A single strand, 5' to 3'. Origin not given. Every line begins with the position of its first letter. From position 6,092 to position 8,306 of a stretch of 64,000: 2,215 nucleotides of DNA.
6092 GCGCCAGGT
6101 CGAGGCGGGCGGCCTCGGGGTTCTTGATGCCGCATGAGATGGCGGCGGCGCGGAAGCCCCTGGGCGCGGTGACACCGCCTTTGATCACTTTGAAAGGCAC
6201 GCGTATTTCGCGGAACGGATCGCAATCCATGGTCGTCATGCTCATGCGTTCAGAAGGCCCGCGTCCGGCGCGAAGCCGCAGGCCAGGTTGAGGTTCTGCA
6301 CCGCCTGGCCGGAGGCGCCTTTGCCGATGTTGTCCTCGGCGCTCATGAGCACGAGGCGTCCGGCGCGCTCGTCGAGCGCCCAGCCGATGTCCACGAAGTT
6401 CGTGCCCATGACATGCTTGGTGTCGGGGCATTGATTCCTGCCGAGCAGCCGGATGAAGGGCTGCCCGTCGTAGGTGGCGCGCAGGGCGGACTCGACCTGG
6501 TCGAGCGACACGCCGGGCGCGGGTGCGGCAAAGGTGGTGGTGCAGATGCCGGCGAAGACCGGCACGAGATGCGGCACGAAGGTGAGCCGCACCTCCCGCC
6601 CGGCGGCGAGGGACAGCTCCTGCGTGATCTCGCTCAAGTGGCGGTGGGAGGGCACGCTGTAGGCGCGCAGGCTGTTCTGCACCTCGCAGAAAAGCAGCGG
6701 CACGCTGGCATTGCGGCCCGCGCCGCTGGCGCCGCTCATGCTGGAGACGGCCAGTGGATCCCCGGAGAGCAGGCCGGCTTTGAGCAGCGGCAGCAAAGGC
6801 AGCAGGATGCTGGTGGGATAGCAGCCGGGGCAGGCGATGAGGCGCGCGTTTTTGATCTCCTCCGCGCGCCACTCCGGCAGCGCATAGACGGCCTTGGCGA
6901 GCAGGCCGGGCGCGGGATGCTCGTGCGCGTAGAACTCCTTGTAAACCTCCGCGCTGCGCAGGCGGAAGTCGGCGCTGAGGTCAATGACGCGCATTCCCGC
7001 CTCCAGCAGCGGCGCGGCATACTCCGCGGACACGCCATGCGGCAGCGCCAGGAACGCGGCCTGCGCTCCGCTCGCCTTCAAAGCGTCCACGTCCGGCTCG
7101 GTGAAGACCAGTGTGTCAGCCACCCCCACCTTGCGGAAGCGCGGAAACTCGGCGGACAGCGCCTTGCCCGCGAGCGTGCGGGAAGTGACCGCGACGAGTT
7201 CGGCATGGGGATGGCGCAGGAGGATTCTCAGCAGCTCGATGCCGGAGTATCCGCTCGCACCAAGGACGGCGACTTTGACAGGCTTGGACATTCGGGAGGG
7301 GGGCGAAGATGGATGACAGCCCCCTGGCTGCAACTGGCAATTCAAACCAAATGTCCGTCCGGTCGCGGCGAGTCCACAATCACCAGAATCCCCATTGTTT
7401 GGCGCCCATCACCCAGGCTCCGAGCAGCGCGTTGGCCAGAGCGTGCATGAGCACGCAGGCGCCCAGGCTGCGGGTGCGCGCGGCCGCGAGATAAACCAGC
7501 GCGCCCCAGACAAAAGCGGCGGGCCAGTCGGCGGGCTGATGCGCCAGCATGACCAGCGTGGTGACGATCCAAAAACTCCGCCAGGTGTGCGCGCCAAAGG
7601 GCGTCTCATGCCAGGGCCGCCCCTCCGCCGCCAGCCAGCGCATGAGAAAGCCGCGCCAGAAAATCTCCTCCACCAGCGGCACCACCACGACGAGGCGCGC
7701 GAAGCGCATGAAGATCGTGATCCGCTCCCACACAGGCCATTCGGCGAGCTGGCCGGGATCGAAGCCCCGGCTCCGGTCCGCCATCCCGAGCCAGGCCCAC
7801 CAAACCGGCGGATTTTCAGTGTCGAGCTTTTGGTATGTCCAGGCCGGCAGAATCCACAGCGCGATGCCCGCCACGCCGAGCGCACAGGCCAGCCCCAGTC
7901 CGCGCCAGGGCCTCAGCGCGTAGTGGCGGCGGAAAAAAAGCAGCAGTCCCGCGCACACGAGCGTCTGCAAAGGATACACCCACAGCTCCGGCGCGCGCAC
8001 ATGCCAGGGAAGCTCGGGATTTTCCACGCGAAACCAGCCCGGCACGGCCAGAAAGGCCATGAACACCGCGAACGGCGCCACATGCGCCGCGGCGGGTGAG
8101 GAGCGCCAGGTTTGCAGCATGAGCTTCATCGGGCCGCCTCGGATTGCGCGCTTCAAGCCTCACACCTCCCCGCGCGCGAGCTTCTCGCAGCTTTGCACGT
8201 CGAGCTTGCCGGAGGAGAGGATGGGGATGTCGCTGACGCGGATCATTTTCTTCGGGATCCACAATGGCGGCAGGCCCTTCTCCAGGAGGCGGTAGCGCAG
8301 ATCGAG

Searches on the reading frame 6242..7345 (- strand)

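Call 45: search_protein_families(library=pfam, max_evalue=0.00001, proteins=[window:6242-7345:-])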
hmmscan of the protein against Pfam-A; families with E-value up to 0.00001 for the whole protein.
window:6242-7345:- (367 aa): 3 families
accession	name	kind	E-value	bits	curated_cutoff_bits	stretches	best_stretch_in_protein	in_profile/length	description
PF22698.1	Semialdhyde_dhC_1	-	2.3e-54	184.1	27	1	175-339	1-165/165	Semialdehyde dehydrogenase, dimerisation domain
PF01118.30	Semialdhyde_dh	-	8.3e-31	107.3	26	1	24-167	1-121/121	Semialdehyde dehydrogenase, NAD binding domain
PF02774.23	Semialdhyde_dhC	-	3.1e-19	70.3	26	1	184-340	1-182/184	Semialdehyde dehydrogenase, dimerisation domain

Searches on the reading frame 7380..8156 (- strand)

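Call 45: search_protein_families(library=pfam, max_evalue=0.00001, proteins=[window:7380-8156:-])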
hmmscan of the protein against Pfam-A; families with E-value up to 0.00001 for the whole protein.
window:7380-8156:- (258 aa): 1 family
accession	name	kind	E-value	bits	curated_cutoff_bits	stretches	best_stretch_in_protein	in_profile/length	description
PF02517.21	Rce1-like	-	1.1e-14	54.9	22.4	1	149-244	5-93/93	Type II CAAX prenyl endopeptidase Rce1-like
